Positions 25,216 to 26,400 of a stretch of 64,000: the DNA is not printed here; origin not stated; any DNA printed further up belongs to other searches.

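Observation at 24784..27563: Tight operon CYTH - APH-family kinase - NUDIX - NUDIX-like: candidate nucleotide or thiamine-phosphate metabolising module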

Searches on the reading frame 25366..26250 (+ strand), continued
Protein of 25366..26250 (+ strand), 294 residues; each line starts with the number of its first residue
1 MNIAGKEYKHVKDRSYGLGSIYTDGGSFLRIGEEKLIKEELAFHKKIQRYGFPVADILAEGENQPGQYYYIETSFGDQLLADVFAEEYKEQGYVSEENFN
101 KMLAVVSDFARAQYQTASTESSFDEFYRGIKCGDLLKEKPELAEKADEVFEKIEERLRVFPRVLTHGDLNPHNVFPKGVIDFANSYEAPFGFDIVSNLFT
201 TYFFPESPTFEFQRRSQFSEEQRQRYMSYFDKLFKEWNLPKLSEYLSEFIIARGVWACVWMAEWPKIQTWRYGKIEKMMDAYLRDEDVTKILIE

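Call 34: fold_search(model_id=the predicted structure, library=pdb)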
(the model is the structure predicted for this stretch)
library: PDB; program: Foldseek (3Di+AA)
matches with E <= 10: 1795; with E <= 0.001: 92
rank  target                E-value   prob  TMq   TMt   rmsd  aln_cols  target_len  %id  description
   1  4fex_C                1.2e-07  1.00  0.43  0.47   6.4       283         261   17  Crystal structure of the aminoglycoside phosphotransferase APH(3')-Ia, with substrate kanamycin and small molecule inh (released 2012-06-20)
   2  3w0m                  2.7e-07  1.00  0.49  0.49   6.7       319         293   13  Crystal structure of a thermostable mutant of aminoglycoside phosphotransferase APH(4)-Ia, apo form (released 2013-08-07)
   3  3tdv_B                4.0e-07  1.00  0.55  0.54   6.0       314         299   12  Structure of the GDP complex of wild-type aminoglycoside 2'-phosphotransferase-IIIa (released 2012-03-07)
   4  3w0q                  4.0e-07  1.00  0.51  0.51   6.6       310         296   12  Crystal structure of a thermostable mutant of aminoglycoside phosphotransferase APH(4)-Ia (N203A), ternary complex with  (released 2013-08-07)
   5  3w0r                  4.3e-07  1.00  0.50  0.49   7.0       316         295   13  Crystal structure of a thermostable mutant of aminoglycoside phosphotransferase APH(4)-Ia (N202A), ternary complex with  (released 2013-08-07)
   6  4gkh_B                5.1e-07  1.00  0.43  0.46   6.4       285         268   18  Crystal structure of the aminoglycoside phosphotransferase APH(3')-Ia, with substrate kanamycin and small molecule inh (released 2012-09-05)
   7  3tyk                  6.0e-07  1.00  0.50  0.50   6.4       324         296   13  Crystal structure of aminoglycoside phosphotransferase APH(4)-Ia (released 2011-10-12)
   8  6c5u_B                7.2e-07  1.00  0.48  0.49   7.4       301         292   15  Aminoglycoside Phosphotransferase (2'')-Ia in complex with GMPPNP, Magnesium, and Ribostamycin, Alternate form (released 2018-04-11)
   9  4few_D                7.6e-07  1.00  0.43  0.47   6.4       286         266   17  Crystal structure of the aminoglycoside phosphotransferase APH(3')-Ia, with substrate kanamycin and small molecule inh (released 2012-06-20)
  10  3w0s                  8.5e-07  1.00  0.51  0.51   6.7       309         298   14  Crystal structure of aminoglycoside phosphotransferase APH(4)-Ia, ternary complex with AMP-PNP and hygromycin B (released 2013-08-07)
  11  5iqh_D                9.0e-07  1.00  0.48  0.48   7.2       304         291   15  Aminoglycoside Phosphotransferase (2'')-Ia (CTD of AAC(6')-Ie/APH(2'')-Ia) S214A mutant in complex with GMPPNP and Mag (released 2016-05-25)
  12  5iqh_B                9.0e-07  1.00  0.48  0.48   7.8       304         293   14  Aminoglycoside Phosphotransferase (2'')-Ia (CTD of AAC(6')-Ie/APH(2'')-Ia) S214A mutant in complex with GMPPNP and Mag (released 2016-05-25)
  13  6c5u_C                9.0e-07  1.00  0.45  0.46   8.3       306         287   15  Aminoglycoside Phosphotransferase (2'')-Ia in complex with GMPPNP, Magnesium, and Ribostamycin, Alternate form (released 2018-04-11)
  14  4fev_C                9.5e-07  1.00  0.40  0.44   8.4       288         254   15  Crystal structure of the aminoglycoside phosphotransferase APH(3')-Ia, with substrate kanamycin and small molecule inh (released 2012-06-20)
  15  6c5u_D                1.2e-06  1.00  0.48  0.49   7.6       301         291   14  Aminoglycoside Phosphotransferase (2'')-Ia in complex with GMPPNP, Magnesium, and Ribostamycin, Alternate form (released 2018-04-11)
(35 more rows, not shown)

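Call 73: search_protein_families(library=padloc, proteins=[window:25366-26250:+], max_evalue=0.01)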
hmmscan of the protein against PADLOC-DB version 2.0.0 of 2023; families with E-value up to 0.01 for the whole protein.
window:25366-26250:+ (294 aa): 0 families

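Call 91: search_protein_representatives(alignment_id=A1)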
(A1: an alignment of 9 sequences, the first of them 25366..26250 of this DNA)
Query: 9 sequences, 303 profile positions. Proteins with E-value up to 0.001 (for the whole library): 403; up to 1e-10: 283; up to 1e-30: 192. The best 150 are listed.
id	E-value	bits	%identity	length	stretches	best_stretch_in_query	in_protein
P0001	3.5e-128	443.7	-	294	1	9-300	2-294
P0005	1.5e-125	435.0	-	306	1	1-302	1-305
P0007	4.1e-122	423.7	-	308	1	4-302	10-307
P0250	5.9e-116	403.5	-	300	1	5-302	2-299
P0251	4.1e-108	377.8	-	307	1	6-295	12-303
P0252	6.8e-102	357.4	-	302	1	5-300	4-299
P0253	1.1e-101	356.7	-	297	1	7-298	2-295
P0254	4.6e-99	348.1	-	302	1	5-302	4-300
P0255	8.0e-99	347.3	-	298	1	6-298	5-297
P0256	1.1e-98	346.8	-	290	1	5-291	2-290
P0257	1.9e-97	342.8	-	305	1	4-301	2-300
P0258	3.9e-96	338.4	-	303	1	5-299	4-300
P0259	4.3e-95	335.0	-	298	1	6-295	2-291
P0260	4.5e-94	331.7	-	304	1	4-299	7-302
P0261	2.6e-93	329.2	-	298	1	5-283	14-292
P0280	3.8e-84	299.1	-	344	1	5-283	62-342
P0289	1.3e-81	290.8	-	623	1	9-300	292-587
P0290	7.6e-81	288.2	-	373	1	7-294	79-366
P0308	4.7e-72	259.4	-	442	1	9-284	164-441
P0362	8.7e-54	199.4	-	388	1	5-296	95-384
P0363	1.3e-53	198.8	-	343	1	5-283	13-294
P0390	3.0e-42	161.5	-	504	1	7-288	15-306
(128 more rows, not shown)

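Call 92: search_protein_families(library=pfam, proteins=[P0289, P0308, P0390, P0290, P0362, P0280, P0363], max_evalue=0.001)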
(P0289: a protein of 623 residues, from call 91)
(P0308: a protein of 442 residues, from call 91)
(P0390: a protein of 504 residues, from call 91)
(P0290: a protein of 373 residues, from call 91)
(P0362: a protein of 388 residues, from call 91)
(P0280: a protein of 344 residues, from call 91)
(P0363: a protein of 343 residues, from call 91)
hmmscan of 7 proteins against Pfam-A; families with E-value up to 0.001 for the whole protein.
P0289 (623 aa): 2 families
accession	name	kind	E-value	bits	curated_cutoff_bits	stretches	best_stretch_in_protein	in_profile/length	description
PF01048.26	PNP_UDP_1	-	1.7e-23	83.7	25.1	1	8-238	3-228/233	Phosphorylase superfamily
PF01636.29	APH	-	8.4e-07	29.4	23.2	1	316-512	22-232/239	Phosphotransferase enzyme family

P0308 (442 aa): 5 families
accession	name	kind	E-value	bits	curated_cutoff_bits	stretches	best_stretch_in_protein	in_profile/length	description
PF13671.12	AAA_33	-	7.3e-21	75.4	27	1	8-144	3-143/143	AAA domain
PF08433.16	KTI12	-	2.3e-06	27.8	22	1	8-148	5-144/271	Chromatin associated protein KTI12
PF13238.12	AAA_18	-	2.2e-05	25.4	29.4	1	8-129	2-119/128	AAA domain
PF06414.18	Zeta_toxin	-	4e-05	23.6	22.3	1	2-127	14-149/199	Zeta toxin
PF13207.12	AAA_17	-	0.00051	20.8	27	0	11-134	2-135/136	AAA domain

P0390 (504 aa): 1 family
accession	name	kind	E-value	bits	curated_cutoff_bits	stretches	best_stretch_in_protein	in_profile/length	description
PF01636.29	APH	-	1.6e-10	41.6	23.2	1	61-247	44-232/239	Phosphotransferase enzyme family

P0290 (373 aa): 2 families
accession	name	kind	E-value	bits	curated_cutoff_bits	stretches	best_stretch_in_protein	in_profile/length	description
PF01636.29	APH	-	1.3e-13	51.8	23.2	1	105-298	22-233/239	Phosphotransferase enzyme family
PF01633.27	Choline_kinase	-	8.1e-05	22.5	29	1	203-282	138-209/300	Choline/ethanolamine kinase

P0362 (388 aa): 1 family
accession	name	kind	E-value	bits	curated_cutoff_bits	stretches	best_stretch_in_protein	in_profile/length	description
PF01636.29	APH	-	4.6e-08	33.6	23.2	1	237-305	144-211/239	Phosphotransferase enzyme family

P0280 (344 aa): 1 family
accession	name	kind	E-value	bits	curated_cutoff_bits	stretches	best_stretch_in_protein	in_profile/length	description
PF01636.29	APH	-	1.1e-09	38.9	23.2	1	99-280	33-224/239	Phosphotransferase enzyme family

P0363 (343 aa): 0 families

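Call 93: search_protein_families(library=ncbifam, proteins=[P0289, P0308, P0390, P0362], max_evalue=0.001)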
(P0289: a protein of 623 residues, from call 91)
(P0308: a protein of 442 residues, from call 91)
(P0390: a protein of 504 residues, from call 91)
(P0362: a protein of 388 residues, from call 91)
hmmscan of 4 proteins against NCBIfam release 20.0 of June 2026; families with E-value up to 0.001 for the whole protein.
P0289 (623 aa): 11 families
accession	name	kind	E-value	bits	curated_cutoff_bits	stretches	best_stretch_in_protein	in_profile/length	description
TIGR01694.1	MTAP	equivalog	1e-59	201.9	274.85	1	6-228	1-219/240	S-methyl-5'-thioadenosine phosphorylase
NF005876.0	PRK07823.1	equivalog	7.6e-57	192.5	306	1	2-263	3-255/267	S-methyl-5'-thioadenosine phosphorylase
NF006334.0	PRK08564.1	equivalog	7.6e-53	179.3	382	1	2-263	5-260/267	S-methyl-5'-thioadenosine phosphorylase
NF006492.0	PRK08931.1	equivalog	8.8e-47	159.9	437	1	3-230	2-222/291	S-methyl-5'-thioadenosine phosphorylase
NF005657.0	PRK07432.1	equivalog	3.2e-45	154.5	453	1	6-223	5-222/291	S-methyl-5'-thioadenosine phosphorylase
NF006599.0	PRK09136.1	equivalog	2.9e-44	151.1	223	1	6-231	3-223/247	S-methyl-5'-thioinosine phosphorylase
TIGR01697.1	PNPH-PUNA-XAPA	subfamily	6.9e-07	28.9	197.1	1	40-246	43-246/247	inosine/guanosine/xanthosine phosphorylase family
NF006054.0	PRK08202.1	equivalog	1.4e-06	28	218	1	73-243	99-268/274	purine-nucleoside phosphorylase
TIGR01700.1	PNPH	equivalog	3.4e-05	23.4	293.35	1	40-240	43-242/249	purine nucleoside phosphorylase I, inosine and guanosine-specific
TIGR01699.1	XAPA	equivalog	8.6e-05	22.2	370.9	1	40-210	43-210/248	xanthosine phosphorylase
TIGR01698.1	PUNP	equivalog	0.00016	21.2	302.6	1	59-238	60-236/245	purine-nucleoside phosphorylase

P0308 (442 aa): 0 families

P0390 (504 aa): 0 families

P0362 (388 aa): 0 families

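Call 94: find_encoding_contigs(protein=P0289, flank=5000, max_places=3)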
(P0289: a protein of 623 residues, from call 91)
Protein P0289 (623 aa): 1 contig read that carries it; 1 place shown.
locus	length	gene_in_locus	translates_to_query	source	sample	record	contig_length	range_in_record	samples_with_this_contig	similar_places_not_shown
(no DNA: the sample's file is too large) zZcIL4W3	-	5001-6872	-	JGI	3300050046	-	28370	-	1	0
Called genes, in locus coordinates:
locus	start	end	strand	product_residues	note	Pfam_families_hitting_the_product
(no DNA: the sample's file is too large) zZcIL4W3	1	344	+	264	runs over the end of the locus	PF25164:CoiA_N, PF06054:CoiA_nuc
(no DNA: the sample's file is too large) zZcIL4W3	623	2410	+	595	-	PF10412:TrwB_AAD_bind, PF12696:TraG-D_C (weak)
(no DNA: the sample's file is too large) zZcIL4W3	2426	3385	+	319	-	PF13814:Replic_Relax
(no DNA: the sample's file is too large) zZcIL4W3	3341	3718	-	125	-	-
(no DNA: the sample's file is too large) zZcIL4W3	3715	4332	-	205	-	-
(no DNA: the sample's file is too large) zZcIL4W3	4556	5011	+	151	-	-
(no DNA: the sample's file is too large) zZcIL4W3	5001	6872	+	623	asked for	PF01048:PNP_UDP_1, PF01636:APH (weak)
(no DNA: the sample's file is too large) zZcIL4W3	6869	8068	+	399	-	PF01546:Peptidase_M20, PF07687:M20_dimer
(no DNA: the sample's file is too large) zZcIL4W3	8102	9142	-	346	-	PF01807:Zn_ribbon_DnaG, PF08275:DNAG_N (weak)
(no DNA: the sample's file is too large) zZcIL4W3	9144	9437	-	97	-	-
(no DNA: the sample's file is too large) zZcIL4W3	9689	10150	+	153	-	-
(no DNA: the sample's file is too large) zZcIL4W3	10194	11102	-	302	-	-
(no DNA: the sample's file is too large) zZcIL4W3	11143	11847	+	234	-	-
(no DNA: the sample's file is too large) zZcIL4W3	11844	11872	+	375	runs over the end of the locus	PF03783:CsgG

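Call 95: find_encoding_contigs(protein=P0308, flank=5000, max_places=3)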
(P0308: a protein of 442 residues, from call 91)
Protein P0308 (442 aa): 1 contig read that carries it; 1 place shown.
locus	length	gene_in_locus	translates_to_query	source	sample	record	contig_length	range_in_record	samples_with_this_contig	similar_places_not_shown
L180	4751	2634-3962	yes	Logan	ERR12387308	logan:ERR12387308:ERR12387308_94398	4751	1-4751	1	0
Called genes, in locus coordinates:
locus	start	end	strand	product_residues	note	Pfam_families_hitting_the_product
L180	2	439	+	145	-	?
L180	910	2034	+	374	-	-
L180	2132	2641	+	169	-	PF00293:NUDIX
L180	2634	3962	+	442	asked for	PF08433:KTI12 (weak), PF13238:AAA_18 (faint), PF13671:AAA_33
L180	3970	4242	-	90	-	-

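Call 96: find_encoding_contigs(protein=P0250, flank=5000, max_places=3)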
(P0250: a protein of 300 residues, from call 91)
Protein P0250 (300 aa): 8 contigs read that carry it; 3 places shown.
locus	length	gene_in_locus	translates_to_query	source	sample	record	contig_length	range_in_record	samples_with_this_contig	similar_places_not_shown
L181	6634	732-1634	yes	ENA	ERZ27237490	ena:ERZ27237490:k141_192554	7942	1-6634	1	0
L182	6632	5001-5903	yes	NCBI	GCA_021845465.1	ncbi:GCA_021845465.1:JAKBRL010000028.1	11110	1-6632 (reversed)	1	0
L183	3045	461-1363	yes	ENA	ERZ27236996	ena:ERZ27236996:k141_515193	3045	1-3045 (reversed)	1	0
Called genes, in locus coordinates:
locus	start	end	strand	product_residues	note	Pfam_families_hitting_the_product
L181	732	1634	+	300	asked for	PF01636:APH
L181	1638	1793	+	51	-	-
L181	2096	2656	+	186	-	PF06941:NT5C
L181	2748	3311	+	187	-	-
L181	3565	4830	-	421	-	-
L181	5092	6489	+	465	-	PF04107:GCS2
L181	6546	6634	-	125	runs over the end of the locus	-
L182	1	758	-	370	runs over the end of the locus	-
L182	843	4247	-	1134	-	PF02463:SMC_N, PF13175:AAA_15, PF06470:SMC_hinge, PF13304:AAA_21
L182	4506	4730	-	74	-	-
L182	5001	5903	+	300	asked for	PF01636:APH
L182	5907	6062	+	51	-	-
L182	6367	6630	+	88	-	?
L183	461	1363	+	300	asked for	PF01636:APH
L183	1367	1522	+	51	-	-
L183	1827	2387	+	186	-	PF06941:NT5C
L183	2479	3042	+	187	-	-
